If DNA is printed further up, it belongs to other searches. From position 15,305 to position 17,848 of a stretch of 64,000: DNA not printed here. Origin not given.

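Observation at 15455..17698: HdrL-type HdrA paralog with an inserted GltD-like NAD(P)H-binding domain adjacent to a canonical HdrA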

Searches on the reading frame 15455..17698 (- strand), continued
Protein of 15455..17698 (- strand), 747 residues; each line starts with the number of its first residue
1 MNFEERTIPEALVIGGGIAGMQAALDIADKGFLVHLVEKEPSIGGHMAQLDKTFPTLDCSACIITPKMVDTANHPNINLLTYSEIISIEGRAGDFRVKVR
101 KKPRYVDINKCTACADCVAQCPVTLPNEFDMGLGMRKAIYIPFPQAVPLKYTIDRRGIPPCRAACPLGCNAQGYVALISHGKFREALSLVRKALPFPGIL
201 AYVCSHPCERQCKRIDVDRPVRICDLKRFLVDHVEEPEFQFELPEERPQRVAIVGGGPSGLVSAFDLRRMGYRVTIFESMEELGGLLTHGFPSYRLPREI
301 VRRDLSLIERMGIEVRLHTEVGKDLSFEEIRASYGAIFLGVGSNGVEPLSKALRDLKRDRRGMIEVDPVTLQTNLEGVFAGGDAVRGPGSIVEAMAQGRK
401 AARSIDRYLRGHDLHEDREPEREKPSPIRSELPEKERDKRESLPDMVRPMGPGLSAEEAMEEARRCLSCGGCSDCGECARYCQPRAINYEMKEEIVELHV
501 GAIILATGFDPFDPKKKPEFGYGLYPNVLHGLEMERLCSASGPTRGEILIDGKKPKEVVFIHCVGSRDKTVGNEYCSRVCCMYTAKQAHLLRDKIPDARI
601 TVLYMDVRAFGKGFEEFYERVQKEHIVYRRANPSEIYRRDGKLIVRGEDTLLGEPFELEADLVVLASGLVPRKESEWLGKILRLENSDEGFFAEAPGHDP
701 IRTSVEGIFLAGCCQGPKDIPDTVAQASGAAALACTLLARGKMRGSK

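Call 48: find_encoding_contigs(protein=P0122, flank=10000, max_places=3)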
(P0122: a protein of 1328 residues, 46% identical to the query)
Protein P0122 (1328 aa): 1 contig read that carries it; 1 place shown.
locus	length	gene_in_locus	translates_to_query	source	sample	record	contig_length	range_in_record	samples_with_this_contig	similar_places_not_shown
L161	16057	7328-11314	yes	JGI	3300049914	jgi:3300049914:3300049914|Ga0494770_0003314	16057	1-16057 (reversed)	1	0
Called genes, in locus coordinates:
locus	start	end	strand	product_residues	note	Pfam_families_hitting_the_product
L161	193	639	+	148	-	PF01597:GCV_H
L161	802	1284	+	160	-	PF01257:2Fe-2S_thioredx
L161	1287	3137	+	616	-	PF01257:2Fe-2S_thioredx, PF12797:Fer4_2 (faint), PF01512:Complex1_51K, PF10589:NADH_4Fe-4S, PF12837:Fer4_6 (faint), PF00037:Fer4 (weak), PF12838:Fer4_7 (weak), PF13237:Fer4_10 (weak)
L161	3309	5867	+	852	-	PF13510:Fer2_4, PF00037:Fer4 (faint), PF10588:NADH-G_4Fe-4S_3, PF12838:Fer4_7 (weak), PF22117:Fer4_Nqo3, PF04879:Molybdop_Fe4S4, PF00384:Molybdopterin, PF01568:Molydop_binding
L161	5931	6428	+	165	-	PF13183:Fer4_8, PF13187:Fer4_9, PF13237:Fer4_10 (faint), PF13534:Fer4_17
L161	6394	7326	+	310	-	PF02754:CCG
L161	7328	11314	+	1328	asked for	PF14691:Fer4_20, PF07992:Pyr_redox_2, PF13450:NAD_binding_8, PF07992:Pyr_redox_2, PF13450:NAD_binding_8, PF00037:Fer4, PF12837:Fer4_6, PF12838:Fer4_7, +19 more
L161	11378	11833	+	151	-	PF02662:FlpD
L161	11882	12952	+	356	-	PF12797:Fer4_2 (faint), PF13237:Fer4_10 (faint), PF13187:Fer4_9 (faint), PF13183:Fer4_8, PF00037:Fer4 (weak)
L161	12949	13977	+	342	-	PF13484:Fer4_16 (faint), PF13187:Fer4_9 (faint), PF14697:Fer4_21 (faint), PF25160:LdpA_Fe-S-bd (faint), PF00037:Fer4 (faint), PF12797:Fer4_2 (faint), PF13237:Fer4_10 (faint), PF17179:Fer4_22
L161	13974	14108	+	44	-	-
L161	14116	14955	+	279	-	PF00970:FAD_binding_6 (weak), PF00175:NAD_binding_1, PF10418:DHODB_Fe-S_bind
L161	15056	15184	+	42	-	-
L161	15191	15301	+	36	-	-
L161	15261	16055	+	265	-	?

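Call 49: find_encoding_contigs(protein=P0159, flank=10000, max_places=3)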
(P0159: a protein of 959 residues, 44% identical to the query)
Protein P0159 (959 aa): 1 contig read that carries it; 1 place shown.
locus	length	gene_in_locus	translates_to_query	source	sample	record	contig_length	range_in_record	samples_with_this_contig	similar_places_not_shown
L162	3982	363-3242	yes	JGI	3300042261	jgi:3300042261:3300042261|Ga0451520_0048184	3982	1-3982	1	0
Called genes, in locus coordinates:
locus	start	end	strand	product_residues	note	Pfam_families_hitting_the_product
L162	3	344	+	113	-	?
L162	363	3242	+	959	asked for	PF07992:Pyr_redox_2 (weak), PF00070:Pyr_redox (weak), PF00890:FAD_binding_2 (weak), PF01266:DAO (weak), PF12831:FAD_oxidored, PF13450:NAD_binding_8, PF14691:Fer4_20, PF13450:NAD_binding_8, +15 more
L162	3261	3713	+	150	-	PF02662:FlpD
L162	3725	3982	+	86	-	?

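Call 50: find_encoding_contigs(protein=P0144, flank=10000, max_places=2)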
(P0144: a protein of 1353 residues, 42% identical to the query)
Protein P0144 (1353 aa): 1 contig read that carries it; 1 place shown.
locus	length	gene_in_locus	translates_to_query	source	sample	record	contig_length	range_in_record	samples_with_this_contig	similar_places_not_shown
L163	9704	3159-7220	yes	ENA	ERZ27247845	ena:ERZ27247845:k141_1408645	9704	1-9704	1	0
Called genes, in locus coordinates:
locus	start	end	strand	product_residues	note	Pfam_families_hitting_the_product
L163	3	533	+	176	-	?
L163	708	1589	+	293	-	PF02219:MTHFR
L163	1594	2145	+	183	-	PF13187:Fer4_9 (weak), PF13237:Fer4_10 (faint), PF13183:Fer4_8, PF13534:Fer4_17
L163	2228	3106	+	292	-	PF02754:CCG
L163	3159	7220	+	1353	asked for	PF14691:Fer4_20, PF07992:Pyr_redox_2 (weak), PF01266:DAO (weak), PF13450:NAD_binding_8, PF07992:Pyr_redox_2 (weak), PF07992:Pyr_redox_2, PF12831:FAD_oxidored, PF13237:Fer4_10, +15 more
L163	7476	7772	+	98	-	PF02662:FlpD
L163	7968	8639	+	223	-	PF12225:DUF5981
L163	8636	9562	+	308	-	PF02219:MTHFR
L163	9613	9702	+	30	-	?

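Call 51: find_encoding_contigs(protein=P0162, flank=10000, max_places=2)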
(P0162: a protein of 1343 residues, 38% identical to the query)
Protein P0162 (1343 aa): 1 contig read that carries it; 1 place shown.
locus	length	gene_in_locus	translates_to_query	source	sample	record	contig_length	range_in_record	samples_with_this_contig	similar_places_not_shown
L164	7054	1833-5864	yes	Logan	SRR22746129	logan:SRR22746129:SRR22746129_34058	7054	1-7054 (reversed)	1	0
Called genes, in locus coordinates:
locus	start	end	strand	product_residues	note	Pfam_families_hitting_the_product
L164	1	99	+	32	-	?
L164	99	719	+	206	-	PF12838:Fer4_7 (weak), PF13183:Fer4_8, PF13187:Fer4_9, PF13237:Fer4_10 (weak), PF13484:Fer4_16 (faint), PF13534:Fer4_17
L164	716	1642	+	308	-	PF02754:CCG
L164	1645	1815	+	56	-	-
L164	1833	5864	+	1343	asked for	PF00890:FAD_binding_2 (weak), PF01266:DAO (weak), PF12831:FAD_oxidored (weak), PF14691:Fer4_20, PF00890:FAD_binding_2, PF12831:FAD_oxidored, PF13450:NAD_binding_8, PF12838:Fer4_7, +17 more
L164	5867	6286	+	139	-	PF02662:FlpD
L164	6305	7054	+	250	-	?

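Call 52: find_encoding_contigs(protein=P0205, flank=10000, max_places=2)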
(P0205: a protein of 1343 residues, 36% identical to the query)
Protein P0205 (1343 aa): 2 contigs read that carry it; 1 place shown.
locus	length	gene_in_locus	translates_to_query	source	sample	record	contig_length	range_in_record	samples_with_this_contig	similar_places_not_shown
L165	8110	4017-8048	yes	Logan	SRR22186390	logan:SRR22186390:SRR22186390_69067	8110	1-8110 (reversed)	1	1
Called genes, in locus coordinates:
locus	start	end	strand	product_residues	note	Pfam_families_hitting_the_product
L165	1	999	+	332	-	?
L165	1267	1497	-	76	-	-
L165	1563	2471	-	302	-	PF10609:ParA (faint), PF01656:CbiA, PF12838:Fer4_7 (faint), PF00037:Fer4 (faint), PF12837:Fer4_6 (faint), PF14697:Fer4_21 (weak)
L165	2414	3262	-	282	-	PF00142:Fer4_NifH (faint), PF01656:CbiA, PF10609:ParA, PF13614:AAA_31 (weak), PF13237:Fer4_10 (faint), PF12837:Fer4_6 (faint), PF12838:Fer4_7 (weak), PF13187:Fer4_9 (weak), +1 more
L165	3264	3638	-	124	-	PF02579:Nitro_FeMo-Co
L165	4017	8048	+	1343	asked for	PF00890:FAD_binding_2 (weak), PF07992:Pyr_redox_2 (weak), PF12831:FAD_oxidored, PF12797:Fer4_2 (weak), PF14691:Fer4_20, PF07992:Pyr_redox_2, PF12838:Fer4_7, PF13237:Fer4_10, +24 more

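Call 59: find_encoding_contigs(protein=P0138, flank=10000, max_places=2)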
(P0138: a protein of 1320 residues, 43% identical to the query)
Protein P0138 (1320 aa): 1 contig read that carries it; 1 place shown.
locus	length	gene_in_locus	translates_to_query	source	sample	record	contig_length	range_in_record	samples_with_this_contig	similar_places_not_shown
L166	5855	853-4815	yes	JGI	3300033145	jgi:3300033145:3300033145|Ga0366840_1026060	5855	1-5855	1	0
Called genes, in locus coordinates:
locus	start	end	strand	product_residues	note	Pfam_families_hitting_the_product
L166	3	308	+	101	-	?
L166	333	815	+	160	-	PF13534:Fer4_17, PF13183:Fer4_8, PF13237:Fer4_10 (faint), PF13187:Fer4_9 (weak)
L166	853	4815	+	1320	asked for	PF12831:FAD_oxidored (weak), PF00037:Fer4, PF12837:Fer4_6 (weak), PF14691:Fer4_20, PF13450:NAD_binding_8 (weak), PF07992:Pyr_redox_2 (weak), PF07992:Pyr_redox_2, PF13450:NAD_binding_8, +13 more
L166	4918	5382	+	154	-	PF02662:FlpD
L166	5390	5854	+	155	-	?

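Call 60: find_encoding_contigs(protein=P0160, flank=10000, max_places=2)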
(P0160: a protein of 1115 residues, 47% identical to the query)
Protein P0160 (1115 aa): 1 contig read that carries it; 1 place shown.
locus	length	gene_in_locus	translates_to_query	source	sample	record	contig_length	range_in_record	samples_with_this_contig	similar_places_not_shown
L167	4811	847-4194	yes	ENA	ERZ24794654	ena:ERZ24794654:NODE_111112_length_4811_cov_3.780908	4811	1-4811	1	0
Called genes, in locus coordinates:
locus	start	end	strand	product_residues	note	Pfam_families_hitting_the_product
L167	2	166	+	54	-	?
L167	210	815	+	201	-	PF01402:RHH_1 (faint), PF00072:Response_reg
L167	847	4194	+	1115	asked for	PF02518:HATPase_c, PF01134:GIDA (weak), PF12831:FAD_oxidored (weak), PF13450:NAD_binding_8 (weak), PF00037:Fer4 (weak), PF14691:Fer4_20, PF07992:Pyr_redox_2, PF13450:NAD_binding_8, +11 more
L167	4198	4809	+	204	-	?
